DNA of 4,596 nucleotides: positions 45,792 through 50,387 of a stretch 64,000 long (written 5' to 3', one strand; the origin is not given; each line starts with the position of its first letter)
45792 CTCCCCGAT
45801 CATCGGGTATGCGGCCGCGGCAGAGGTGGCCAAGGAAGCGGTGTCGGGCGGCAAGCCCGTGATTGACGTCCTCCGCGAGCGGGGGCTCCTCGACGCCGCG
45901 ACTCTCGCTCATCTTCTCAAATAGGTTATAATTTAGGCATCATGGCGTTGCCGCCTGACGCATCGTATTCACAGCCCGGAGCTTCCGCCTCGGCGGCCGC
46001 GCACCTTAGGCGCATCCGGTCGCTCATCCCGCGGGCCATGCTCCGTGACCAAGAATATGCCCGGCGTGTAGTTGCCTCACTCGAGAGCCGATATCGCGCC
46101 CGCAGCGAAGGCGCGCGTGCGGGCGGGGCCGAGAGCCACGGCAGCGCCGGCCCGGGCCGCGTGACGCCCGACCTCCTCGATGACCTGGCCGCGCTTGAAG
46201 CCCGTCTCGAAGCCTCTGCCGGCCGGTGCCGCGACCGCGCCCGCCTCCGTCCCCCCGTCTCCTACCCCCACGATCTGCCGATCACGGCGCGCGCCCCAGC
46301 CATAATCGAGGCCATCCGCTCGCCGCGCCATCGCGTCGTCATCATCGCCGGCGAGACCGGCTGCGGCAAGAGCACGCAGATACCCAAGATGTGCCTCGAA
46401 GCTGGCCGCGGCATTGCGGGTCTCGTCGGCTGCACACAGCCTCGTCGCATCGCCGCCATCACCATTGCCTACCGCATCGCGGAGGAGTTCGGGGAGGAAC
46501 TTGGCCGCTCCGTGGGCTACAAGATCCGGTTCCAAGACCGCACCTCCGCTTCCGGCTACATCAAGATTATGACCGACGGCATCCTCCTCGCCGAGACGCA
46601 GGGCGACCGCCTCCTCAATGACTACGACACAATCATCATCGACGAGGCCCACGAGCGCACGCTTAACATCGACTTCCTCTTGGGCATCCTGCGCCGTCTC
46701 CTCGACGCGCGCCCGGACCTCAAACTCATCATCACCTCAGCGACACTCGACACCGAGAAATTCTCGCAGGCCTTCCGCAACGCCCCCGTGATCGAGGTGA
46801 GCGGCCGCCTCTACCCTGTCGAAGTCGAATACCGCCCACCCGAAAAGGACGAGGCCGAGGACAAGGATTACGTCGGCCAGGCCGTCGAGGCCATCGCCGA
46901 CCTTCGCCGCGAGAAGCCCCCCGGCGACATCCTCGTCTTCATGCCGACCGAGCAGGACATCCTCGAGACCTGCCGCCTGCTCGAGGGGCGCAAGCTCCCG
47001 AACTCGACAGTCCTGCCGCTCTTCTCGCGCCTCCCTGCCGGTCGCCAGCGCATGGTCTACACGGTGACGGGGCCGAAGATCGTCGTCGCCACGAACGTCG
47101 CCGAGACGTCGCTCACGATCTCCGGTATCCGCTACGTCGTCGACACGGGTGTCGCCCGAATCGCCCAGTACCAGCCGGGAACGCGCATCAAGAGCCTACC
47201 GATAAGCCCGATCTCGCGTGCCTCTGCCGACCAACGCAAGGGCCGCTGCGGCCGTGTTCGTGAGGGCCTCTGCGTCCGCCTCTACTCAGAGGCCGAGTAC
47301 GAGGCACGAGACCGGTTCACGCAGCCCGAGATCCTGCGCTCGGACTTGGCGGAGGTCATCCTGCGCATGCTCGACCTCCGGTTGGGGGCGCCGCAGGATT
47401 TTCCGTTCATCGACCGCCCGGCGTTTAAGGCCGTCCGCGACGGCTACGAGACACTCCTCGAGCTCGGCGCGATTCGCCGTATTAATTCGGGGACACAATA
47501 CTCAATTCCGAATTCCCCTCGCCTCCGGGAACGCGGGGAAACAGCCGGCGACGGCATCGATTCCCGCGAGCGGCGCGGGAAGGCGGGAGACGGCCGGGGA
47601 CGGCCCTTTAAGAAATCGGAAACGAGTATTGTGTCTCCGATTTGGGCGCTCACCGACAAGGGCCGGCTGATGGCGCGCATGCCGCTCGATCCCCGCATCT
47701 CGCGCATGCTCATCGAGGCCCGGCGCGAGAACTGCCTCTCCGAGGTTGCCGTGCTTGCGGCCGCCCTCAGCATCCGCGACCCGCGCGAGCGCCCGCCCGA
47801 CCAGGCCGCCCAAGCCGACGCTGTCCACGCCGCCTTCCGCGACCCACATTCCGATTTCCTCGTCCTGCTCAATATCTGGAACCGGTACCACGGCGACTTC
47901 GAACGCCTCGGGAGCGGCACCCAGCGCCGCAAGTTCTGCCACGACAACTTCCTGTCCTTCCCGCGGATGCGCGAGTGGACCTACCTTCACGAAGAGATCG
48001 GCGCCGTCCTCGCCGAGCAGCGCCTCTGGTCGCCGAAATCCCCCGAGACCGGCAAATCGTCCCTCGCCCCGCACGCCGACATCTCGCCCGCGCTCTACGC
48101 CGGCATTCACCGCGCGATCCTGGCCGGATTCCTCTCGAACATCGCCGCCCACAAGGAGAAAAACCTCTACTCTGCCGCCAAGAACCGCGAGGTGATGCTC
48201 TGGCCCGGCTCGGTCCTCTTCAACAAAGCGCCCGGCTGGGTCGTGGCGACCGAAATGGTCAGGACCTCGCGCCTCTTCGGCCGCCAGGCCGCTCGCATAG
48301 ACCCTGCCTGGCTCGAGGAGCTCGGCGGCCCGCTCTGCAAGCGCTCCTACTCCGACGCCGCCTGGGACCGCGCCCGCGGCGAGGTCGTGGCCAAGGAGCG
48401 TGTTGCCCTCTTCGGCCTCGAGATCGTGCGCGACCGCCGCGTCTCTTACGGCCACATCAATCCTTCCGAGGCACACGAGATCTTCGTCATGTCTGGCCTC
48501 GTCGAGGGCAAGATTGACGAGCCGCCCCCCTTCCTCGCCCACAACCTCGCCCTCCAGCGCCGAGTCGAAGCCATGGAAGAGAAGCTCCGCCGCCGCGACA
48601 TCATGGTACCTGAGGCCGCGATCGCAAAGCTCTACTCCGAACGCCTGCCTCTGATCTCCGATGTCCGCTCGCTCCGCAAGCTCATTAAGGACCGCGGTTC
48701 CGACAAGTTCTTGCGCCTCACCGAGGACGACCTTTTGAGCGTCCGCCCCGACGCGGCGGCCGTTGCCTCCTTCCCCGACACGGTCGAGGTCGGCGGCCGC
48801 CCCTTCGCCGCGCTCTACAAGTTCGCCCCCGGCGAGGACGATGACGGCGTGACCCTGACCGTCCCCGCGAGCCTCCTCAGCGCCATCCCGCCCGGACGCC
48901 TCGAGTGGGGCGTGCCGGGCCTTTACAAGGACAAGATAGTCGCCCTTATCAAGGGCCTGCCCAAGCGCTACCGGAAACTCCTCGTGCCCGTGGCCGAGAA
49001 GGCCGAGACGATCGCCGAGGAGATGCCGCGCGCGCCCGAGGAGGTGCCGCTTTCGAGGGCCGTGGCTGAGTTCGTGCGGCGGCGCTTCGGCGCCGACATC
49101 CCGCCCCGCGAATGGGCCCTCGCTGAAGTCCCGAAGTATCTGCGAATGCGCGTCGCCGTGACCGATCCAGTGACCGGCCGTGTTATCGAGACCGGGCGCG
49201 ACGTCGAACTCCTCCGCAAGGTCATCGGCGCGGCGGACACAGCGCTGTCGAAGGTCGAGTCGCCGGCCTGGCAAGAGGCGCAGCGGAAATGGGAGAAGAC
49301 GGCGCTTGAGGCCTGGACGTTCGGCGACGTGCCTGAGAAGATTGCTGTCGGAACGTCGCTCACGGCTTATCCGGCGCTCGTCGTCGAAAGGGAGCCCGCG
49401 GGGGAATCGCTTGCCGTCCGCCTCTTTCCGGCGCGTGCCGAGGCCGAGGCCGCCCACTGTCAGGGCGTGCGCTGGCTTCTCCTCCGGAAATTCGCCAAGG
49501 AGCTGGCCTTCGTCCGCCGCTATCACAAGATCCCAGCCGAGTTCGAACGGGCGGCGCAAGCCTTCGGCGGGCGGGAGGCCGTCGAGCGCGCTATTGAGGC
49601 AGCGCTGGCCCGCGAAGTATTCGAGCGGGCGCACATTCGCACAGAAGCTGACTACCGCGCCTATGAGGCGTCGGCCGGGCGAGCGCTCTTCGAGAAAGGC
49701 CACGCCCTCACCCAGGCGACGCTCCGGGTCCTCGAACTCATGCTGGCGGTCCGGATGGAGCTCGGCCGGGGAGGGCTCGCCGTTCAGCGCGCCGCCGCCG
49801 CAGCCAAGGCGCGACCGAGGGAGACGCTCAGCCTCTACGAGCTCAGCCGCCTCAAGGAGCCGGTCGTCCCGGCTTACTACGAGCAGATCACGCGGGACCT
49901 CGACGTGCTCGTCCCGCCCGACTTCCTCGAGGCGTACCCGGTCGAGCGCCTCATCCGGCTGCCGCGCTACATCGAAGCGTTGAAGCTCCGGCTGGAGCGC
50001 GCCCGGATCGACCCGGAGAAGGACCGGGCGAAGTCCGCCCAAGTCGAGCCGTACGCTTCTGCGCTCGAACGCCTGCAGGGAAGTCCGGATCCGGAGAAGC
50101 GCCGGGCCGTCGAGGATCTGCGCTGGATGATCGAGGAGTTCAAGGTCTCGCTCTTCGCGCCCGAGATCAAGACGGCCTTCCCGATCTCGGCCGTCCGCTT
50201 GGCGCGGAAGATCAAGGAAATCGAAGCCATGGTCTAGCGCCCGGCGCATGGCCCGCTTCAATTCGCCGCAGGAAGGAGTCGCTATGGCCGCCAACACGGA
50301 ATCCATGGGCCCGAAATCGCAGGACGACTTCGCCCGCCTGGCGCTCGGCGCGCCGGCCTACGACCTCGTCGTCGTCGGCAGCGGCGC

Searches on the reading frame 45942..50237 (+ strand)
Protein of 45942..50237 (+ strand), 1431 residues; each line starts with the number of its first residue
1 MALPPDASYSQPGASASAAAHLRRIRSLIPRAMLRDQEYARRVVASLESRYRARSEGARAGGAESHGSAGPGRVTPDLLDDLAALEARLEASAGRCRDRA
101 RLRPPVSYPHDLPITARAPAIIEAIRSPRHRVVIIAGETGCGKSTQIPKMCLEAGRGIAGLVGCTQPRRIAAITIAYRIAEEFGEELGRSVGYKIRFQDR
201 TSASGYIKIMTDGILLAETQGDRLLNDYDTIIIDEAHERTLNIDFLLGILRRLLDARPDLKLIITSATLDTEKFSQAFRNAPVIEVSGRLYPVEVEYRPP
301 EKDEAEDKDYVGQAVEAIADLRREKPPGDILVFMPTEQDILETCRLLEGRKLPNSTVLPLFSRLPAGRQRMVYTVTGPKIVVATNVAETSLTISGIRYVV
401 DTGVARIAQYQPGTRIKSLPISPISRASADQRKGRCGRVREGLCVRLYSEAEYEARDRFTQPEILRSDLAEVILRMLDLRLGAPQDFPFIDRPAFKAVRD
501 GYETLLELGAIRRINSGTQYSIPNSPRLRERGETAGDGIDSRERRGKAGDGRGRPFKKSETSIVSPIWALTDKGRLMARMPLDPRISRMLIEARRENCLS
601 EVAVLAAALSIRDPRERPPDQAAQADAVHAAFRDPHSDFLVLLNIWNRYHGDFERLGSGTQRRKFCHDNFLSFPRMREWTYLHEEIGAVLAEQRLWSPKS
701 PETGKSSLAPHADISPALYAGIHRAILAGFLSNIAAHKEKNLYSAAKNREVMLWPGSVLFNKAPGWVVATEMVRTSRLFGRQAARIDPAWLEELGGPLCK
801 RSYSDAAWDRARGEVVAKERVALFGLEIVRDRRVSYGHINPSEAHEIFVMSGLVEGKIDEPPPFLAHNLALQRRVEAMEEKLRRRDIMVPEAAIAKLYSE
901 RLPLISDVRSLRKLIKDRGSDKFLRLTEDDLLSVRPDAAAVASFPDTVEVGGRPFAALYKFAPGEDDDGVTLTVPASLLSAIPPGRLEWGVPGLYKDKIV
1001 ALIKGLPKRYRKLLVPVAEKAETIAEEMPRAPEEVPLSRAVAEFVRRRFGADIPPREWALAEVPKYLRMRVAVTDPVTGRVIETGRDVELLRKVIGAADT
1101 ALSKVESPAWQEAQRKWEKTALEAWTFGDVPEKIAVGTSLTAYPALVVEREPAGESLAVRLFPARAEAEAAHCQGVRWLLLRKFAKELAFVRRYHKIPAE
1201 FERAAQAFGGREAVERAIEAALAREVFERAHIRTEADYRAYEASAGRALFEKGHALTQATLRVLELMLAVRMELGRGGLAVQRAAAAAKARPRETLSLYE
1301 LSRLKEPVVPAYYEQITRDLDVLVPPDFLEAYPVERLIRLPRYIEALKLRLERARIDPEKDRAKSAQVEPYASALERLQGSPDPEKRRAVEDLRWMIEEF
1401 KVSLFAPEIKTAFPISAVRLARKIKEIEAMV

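Call 40: search_protein_families(library=pfam, proteins=[window:45942-50237:+])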
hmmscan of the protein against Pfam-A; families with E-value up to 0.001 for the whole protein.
window:45942-50237:+ (1431 aa): 7 families
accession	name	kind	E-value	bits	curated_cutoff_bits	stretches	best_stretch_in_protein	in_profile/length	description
PF11898.13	DUF3418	-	3.7e-150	501.8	25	1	812-1425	2-581/582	Domain of unknown function (DUF3418)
PF07717.22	OB_NTP_bind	-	2.4e-18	66.5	29.5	1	722-797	1-82/83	Oligonucleotide/oligosaccharide-binding (OB)-fold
PF21010.2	HA2_C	-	1.3e-09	38.9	21.3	1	583-642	1-77/77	Helicase associated domain (HA2), ratchet-like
PF00271.37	Helicase_C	-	1e-08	35.9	23.5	1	315-439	3-109/110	Helicase conserved C-terminal domain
PF00270.35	DEAD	-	3.6e-06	27.2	26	1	122-270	8-161/167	DEAD/DEAH box helicase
PF13401.12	AAA_22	-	4.3e-05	24.3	27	1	130-263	5-119/130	AAA domain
PF13245.12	AAA_19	-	0.00034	21.2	25.1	1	124-240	4-103/134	AAA domain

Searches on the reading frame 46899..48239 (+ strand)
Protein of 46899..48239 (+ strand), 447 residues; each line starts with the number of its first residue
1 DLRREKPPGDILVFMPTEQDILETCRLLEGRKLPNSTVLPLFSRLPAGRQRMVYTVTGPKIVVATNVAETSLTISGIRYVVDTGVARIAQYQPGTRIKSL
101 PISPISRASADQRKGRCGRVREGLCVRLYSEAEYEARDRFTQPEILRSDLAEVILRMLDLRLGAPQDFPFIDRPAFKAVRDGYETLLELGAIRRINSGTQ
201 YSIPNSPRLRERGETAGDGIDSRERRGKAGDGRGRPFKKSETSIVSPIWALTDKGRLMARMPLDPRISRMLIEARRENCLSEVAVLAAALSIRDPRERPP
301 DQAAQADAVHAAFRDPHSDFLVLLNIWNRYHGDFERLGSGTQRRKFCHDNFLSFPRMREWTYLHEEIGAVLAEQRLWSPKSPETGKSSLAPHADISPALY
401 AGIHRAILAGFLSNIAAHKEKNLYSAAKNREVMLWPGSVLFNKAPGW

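Call 32: find_homologous_proteins(query=window:46899-48239:+, max_evalue=1e-30)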
Query window:46899-48239:+ (447 aa): 2267 proteins with E <= 1e-30 among 8000 candidates; the best 120 are listed.
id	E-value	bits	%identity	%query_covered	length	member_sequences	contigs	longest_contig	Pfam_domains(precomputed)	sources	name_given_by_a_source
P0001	2.4e-190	651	68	100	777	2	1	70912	PF00270.36,PF11898.14,PF00271.38,PF07717.23,PF21010.3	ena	-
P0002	2.6e-189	648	73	94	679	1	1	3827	PF00270.36,PF00271.38,PF21010.3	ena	-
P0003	3.5e-173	595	66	96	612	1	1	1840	PF00270.36,PF13401.13,PF00271.38,PF21010.3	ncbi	ncbi:MAG: ATP-dependent RNA helicase HrpA, partial [Candidatus Aminicenantes bacterium]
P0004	2.4e-172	592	69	92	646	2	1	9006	PF00270.36,PF00271.38,PF21010.3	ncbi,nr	ncbi:MAG: ATP-dependent RNA helicase HrpA [Candidatus Aminicenantes bacterium RBG_16_66_30]|nr:MAG: 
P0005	1.7e-167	576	72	83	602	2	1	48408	PF00270.36,PF00271.38,PF21010.3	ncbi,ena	-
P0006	2.8e-166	572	73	83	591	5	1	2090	PF00270.36,PF00271.38,PF21010.3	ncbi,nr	ncbi:MAG TPA: ATP-dependent RNA helicase HrpA, partial [Phycisphaerae bacterium]|nr:ATP-dependent RN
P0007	6.5e-165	567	72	83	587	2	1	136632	PF00270.36,PF13401.13,PF00271.38,PF21010.3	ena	-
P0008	7.9e-165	567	73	83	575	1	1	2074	PF00270.36,PF00271.38,PF21010.3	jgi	jgi:ATP-dependent helicase HrpA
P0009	3.9e-162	558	72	83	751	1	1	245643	PF11898.14,PF00271.38,PF21010.3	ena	-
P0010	7.8e-160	551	72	83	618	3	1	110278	PF00270.36,PF13401.13,PF00271.38,PF21010.3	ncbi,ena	-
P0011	1.0e-157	544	57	100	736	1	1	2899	PF00270.36,PF13245.13,PF00271.38,PF07717.23,PF21010.3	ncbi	-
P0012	6.6e-155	534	59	100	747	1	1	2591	PF00270.36,PF13245.13,PF00271.38,PF07717.23,PF21010.3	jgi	jgi:ATP-dependent helicase HrpA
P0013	4.0e-153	529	60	97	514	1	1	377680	PF11898.14,PF00271.38,PF07717.23,PF21010.3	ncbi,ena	-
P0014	5.8e-152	525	55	100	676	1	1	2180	PF11898.14,PF00271.38,PF07717.23,PF21010.3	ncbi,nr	ncbi:MAG: DUF3418 domain-containing protein, partial [Candidatus Aminicenantes bacterium]|nr:DUF3418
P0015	7.5e-150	518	57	100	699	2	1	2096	PF11898.14,PF00271.38,PF07717.23,PF21010.3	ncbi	ncbi:MAG: ATP-dependent RNA helicase HrpA, partial [Candidatus Aminicenantales bacterium]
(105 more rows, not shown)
